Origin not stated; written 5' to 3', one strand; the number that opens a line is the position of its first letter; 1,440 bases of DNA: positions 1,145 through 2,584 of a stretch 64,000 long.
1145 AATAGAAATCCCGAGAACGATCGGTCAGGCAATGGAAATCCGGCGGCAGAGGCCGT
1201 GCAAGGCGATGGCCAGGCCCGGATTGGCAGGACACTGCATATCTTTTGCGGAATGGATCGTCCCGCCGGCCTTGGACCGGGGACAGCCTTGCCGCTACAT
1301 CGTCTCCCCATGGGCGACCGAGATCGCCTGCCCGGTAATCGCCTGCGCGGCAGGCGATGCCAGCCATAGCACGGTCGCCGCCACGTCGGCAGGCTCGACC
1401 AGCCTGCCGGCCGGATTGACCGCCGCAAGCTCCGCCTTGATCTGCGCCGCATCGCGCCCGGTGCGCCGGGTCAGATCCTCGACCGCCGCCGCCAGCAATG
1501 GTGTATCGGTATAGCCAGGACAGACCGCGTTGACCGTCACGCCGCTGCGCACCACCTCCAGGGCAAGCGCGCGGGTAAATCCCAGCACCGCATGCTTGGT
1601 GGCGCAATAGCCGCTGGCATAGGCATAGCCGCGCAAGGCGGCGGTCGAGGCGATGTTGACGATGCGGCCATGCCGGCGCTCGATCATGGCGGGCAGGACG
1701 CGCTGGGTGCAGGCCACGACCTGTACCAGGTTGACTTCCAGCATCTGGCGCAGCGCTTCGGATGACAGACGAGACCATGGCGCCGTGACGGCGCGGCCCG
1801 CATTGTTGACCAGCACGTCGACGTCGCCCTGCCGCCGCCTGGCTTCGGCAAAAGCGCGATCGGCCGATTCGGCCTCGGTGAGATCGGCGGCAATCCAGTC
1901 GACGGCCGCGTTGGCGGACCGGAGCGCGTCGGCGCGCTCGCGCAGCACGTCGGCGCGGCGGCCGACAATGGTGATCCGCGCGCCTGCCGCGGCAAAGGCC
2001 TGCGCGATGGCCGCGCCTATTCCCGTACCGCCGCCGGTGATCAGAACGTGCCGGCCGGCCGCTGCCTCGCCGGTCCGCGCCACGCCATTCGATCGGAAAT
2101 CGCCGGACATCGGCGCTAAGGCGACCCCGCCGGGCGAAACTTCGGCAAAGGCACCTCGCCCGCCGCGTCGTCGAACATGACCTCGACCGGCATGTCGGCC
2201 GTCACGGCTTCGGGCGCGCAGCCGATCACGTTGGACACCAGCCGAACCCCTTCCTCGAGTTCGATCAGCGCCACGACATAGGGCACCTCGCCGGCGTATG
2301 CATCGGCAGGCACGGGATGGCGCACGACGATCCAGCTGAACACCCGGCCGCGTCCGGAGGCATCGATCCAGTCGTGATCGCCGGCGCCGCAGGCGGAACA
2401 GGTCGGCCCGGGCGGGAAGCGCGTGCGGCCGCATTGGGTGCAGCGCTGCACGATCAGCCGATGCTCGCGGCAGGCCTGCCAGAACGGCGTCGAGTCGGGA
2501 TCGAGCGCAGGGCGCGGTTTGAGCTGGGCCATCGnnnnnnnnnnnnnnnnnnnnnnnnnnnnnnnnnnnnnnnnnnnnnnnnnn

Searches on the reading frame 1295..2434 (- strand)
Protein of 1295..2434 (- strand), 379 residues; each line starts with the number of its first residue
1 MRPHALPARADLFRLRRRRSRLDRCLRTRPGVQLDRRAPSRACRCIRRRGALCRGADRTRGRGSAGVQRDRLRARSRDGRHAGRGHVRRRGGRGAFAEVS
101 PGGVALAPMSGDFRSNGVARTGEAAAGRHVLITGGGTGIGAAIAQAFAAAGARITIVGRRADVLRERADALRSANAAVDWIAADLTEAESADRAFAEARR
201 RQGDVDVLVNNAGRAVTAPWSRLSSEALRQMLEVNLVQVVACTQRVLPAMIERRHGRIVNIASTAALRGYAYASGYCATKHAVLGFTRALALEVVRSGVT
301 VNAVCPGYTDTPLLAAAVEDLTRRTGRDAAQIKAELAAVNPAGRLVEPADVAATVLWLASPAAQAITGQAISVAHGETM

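Call 10: search_protein_families(library=pfam, proteins=[window:1295-2434:-], max_evalue=0.01)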
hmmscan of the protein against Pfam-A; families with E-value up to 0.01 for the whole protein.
window:1295-2434:- (379 aa): 6 families
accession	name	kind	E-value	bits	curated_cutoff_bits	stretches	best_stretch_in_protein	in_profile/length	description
PF00106.31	adh_short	-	9.3e-58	195.4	26.6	1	129-319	2-192/195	short chain dehydrogenase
PF13561.12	adh_short_C2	-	3.3e-52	177.8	27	1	137-376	6-234/236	Enoyl-(Acyl carrier protein) reductase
PF08659.16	KR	-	5.3e-13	49.7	22.6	1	130-287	3-160/180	KR domain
PF01370.27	Epimerase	-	0.00012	22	20.9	1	130-263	1-115/240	NAD dependent epimerase/dehydratase family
PF23441.1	SDR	-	0.0014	18.5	27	1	127-324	7-209/258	SDR-like rossmann domain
PF02737.24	3HCDH_N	-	0.0022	18.4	22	1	130-176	2-45/180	3-hydroxyacyl-CoA dehydrogenase, NAD binding domain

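Call 38: search_protein_families(library=ncbifam, proteins=[window:1295-2434:-], max_evalue=0.00001)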
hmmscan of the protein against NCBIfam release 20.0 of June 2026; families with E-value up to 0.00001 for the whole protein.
window:1295-2434:- (379 aa): 217 families (the best 25 are shown)
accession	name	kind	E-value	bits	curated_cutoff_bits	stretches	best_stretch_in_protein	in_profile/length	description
TIGR01963.1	PHB_DH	subfamily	5.8e-65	219.1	307.05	1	128-378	2-253/255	3-hydroxybutyrate dehydrogenase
NF009093.0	PRK12429.1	subfamily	7.2e-63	212.3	258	1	126-378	4-257/259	3-hydroxybutyrate dehydrogenase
NF009466.0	PRK12826.1-2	subfamily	2.9e-57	194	222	1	128-378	4-245/248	3-oxoacyl-ACP reductase FabG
NF005559.1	PRK07231.1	subfamily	4.3e-57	193.5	215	1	126-376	3-246/249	glucose 1-dehydrogenase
NF004198.0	PRK05653.1-3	equivalog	6.8e-53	179.7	296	1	125-379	5-248/248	3-oxoacyl-ACP reductase FabG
NF005469.0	PRK07063.1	equivalog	2.1e-52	178.2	306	1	126-376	6-253/260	SDR family oxidoreductase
NF006070.0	PRK08213.1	subfamily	2.5e-52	178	279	1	126-377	11-256/259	gluconate 5-dehydrogenase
TIGR01830.1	3oxo_ACP_reduc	equivalog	4e-52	177.3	297.75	1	130-376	1-237/239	3-oxoacyl-[acyl-carrier-protein] reductase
NF009468.0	PRK12826.1-4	equivalog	1.8e-50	172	318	1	126-378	6-248/256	SDR family oxidoreductase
NF004791.0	PRK06138.1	equivalog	3.4e-50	170.7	312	1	126-377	4-249/252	SDR family oxidoreductase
TIGR03206.1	benzo_BadH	equivalog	4.2e-50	170.4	431.2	1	128-379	4-250/250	2-hydroxycyclohexanecarboxyl-CoA dehydrogenase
NF009464.0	PRK12824.1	subfamily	1.3e-49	169.1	269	1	129-379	4-244/245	3-oxoacyl-ACP reductase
TIGR01829.1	AcAcCoA_reduct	subfamily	3.6e-49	167.6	302.1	1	130-379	3-242/242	acetoacetyl-CoA reductase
NF052558.1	MBtsdlDhBudC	equivalog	3.9e-49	167.5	270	1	127-377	3-241/250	meso-2,3-butanediol dehydrogenase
NF005472.0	PRK07067.1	equivalog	9.8e-49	166.2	338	1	127-379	6-256/257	L-iditol 2-dehydrogenase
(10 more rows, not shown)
